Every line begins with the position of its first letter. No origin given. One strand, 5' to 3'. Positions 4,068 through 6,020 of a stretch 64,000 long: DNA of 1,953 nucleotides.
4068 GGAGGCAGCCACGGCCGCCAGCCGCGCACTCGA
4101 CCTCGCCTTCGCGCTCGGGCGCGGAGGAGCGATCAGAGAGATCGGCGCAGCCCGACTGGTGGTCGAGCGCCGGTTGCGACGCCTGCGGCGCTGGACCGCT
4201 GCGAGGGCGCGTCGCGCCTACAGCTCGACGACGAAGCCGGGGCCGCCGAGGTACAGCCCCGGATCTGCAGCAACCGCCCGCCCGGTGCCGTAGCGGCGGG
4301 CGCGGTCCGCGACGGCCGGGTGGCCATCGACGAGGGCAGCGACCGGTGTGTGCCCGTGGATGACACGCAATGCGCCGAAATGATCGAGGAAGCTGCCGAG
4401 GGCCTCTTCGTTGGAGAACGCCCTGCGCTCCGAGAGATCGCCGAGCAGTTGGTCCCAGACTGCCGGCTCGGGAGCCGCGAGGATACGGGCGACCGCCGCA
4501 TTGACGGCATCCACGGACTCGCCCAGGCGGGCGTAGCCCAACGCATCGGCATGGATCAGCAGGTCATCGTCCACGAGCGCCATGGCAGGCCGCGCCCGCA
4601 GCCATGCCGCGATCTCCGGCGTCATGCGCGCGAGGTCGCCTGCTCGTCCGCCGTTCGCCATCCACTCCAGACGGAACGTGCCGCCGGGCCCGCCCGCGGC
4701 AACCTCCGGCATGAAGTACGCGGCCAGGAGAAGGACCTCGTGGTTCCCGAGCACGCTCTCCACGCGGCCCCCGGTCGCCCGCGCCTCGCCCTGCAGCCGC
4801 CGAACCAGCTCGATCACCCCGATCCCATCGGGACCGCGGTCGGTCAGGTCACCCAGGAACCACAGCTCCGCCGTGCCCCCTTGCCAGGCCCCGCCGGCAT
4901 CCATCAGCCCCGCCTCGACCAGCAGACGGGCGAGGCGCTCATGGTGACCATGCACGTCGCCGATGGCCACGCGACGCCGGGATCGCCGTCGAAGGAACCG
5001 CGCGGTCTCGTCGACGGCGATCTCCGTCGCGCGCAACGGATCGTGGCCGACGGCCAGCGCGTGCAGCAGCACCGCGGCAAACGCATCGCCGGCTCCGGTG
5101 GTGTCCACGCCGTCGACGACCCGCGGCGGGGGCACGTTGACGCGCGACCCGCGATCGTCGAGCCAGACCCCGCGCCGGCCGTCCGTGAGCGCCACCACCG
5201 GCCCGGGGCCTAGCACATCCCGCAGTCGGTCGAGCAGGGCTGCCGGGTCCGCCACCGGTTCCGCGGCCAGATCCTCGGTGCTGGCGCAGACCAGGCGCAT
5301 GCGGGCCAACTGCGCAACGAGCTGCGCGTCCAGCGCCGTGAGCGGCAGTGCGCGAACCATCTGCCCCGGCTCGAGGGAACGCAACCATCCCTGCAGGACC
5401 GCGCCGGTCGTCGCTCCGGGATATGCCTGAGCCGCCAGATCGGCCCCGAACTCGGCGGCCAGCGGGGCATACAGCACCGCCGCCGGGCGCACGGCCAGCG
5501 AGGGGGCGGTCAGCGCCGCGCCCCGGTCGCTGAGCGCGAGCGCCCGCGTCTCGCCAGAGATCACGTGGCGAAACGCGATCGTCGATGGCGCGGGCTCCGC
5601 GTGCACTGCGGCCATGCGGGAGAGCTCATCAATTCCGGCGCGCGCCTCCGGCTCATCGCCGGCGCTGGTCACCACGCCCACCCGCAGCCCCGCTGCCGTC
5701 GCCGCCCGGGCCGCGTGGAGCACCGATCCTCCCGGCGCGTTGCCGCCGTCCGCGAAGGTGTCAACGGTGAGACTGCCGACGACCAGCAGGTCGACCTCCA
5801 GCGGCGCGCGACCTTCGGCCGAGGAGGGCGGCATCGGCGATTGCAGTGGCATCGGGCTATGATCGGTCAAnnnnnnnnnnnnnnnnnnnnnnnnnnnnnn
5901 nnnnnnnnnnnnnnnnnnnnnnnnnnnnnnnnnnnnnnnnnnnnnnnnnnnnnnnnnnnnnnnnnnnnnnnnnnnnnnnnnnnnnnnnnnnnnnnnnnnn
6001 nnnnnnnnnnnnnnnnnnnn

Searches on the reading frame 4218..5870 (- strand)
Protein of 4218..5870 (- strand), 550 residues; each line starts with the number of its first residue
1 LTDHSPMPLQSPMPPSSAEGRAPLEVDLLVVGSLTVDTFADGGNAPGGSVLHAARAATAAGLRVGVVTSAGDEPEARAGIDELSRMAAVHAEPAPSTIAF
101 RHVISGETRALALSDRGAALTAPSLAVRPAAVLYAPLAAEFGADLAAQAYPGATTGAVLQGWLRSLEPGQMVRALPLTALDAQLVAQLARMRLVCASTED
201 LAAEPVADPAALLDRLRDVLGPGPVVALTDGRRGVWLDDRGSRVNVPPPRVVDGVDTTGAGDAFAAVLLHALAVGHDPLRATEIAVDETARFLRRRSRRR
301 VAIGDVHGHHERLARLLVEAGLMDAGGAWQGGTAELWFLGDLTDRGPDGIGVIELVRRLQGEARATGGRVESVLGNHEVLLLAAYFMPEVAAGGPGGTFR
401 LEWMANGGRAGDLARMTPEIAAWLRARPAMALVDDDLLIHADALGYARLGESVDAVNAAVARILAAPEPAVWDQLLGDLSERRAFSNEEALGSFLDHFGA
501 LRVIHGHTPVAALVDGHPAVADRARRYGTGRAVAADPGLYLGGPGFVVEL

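Call 42: search_protein_families(library=pfam, proteins=[window:4218-5870:-], max_evalue=0.0001)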
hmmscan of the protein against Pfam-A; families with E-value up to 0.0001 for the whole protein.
window:4218-5870:- (550 aa): 2 families
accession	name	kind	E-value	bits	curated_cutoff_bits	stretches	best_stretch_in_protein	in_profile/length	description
PF00294.29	PfkB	-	3.9e-12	46.6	25.8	1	172-285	162-282/302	pfkB family carbohydrate kinase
PF00149.33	Metallophos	-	2.9e-10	41.3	21.5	1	301-510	4-190/191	Calcineurin-like phosphoesterase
